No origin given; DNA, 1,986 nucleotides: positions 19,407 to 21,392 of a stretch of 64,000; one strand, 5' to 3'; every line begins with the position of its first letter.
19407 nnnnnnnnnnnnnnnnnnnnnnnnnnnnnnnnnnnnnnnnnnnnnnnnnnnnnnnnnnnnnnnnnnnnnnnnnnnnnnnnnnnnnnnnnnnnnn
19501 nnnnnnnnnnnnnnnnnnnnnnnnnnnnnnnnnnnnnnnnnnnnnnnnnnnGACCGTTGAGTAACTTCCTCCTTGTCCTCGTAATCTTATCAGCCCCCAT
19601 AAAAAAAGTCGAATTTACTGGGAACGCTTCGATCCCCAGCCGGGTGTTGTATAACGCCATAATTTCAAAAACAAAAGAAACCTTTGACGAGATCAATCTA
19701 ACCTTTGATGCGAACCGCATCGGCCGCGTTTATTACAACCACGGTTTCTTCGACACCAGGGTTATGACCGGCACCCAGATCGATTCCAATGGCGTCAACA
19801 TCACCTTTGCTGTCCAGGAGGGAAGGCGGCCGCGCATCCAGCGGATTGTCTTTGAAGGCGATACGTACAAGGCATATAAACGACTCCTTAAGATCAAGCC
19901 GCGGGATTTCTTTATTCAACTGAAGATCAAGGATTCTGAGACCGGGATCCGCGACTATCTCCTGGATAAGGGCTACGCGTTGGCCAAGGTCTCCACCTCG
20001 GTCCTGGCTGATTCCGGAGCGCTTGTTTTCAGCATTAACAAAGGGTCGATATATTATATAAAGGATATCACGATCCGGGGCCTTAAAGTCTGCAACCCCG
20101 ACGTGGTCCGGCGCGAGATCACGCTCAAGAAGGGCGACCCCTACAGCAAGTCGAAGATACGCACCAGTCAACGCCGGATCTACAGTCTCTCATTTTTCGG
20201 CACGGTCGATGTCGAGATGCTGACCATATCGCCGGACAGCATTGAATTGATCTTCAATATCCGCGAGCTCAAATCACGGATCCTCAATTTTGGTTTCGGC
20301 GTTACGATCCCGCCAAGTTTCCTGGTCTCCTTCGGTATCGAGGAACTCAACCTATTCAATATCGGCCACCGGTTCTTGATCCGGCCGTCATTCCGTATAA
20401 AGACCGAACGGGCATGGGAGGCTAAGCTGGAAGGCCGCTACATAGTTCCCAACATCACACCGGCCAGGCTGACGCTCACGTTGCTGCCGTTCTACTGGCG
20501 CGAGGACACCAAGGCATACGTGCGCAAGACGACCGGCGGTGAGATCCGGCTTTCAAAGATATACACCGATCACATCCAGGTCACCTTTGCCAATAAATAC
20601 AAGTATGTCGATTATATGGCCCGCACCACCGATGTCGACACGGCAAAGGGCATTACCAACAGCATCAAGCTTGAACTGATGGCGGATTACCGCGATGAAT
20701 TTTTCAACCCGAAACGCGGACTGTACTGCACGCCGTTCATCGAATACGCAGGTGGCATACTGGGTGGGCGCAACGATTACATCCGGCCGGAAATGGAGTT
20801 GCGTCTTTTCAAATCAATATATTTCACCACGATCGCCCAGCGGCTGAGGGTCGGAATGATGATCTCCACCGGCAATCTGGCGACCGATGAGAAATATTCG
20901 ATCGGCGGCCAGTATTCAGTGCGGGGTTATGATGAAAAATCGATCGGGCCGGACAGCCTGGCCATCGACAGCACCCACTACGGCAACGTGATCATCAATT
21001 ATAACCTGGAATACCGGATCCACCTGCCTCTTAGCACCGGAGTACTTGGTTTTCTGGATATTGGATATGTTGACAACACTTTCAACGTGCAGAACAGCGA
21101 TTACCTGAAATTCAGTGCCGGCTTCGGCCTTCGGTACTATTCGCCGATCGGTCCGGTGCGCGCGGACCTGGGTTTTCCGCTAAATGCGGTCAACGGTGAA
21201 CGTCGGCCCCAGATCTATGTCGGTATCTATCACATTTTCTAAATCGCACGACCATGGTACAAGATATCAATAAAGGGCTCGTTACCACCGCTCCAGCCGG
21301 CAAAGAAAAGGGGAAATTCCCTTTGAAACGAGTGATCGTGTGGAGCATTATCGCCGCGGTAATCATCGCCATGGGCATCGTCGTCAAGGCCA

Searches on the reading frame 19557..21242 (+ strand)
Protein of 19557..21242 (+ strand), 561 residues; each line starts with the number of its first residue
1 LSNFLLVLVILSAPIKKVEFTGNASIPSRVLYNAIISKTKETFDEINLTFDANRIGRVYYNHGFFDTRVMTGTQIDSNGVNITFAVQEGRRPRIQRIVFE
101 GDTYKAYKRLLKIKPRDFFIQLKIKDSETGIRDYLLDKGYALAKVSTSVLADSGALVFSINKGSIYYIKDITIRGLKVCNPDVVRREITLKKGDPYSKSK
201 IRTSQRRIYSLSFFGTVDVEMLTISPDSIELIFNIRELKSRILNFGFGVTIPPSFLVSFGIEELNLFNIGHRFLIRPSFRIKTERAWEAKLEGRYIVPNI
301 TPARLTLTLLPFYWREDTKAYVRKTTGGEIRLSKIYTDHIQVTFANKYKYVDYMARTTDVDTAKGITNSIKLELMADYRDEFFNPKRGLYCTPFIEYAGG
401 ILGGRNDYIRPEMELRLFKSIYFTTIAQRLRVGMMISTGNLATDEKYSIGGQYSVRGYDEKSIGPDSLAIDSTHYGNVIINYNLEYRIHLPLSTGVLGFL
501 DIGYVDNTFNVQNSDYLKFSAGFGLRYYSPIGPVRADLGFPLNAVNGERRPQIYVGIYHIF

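Call 80: search_protein_families(library=pfam, proteins=[window:19557-21242:+], max_evalue=0.0001)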
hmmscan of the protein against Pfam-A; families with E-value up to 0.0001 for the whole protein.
window:19557-21242:+ (561 aa): 3 families
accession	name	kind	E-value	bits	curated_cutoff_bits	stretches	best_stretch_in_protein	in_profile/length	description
PF01103.29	Omp85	-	2.6e-36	126.2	24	1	294-557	25-321/325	Omp85 superfamily domain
PF07244.20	POTRA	-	5.5e-35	120.4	21.3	3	15-89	3-79/79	Surface antigen variable number repeat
PF03865.19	ShlB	-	1e-05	25.6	22.7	1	425-510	218-296/311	Haemolysin secretion/activation protein ShlB/FhaC/HecB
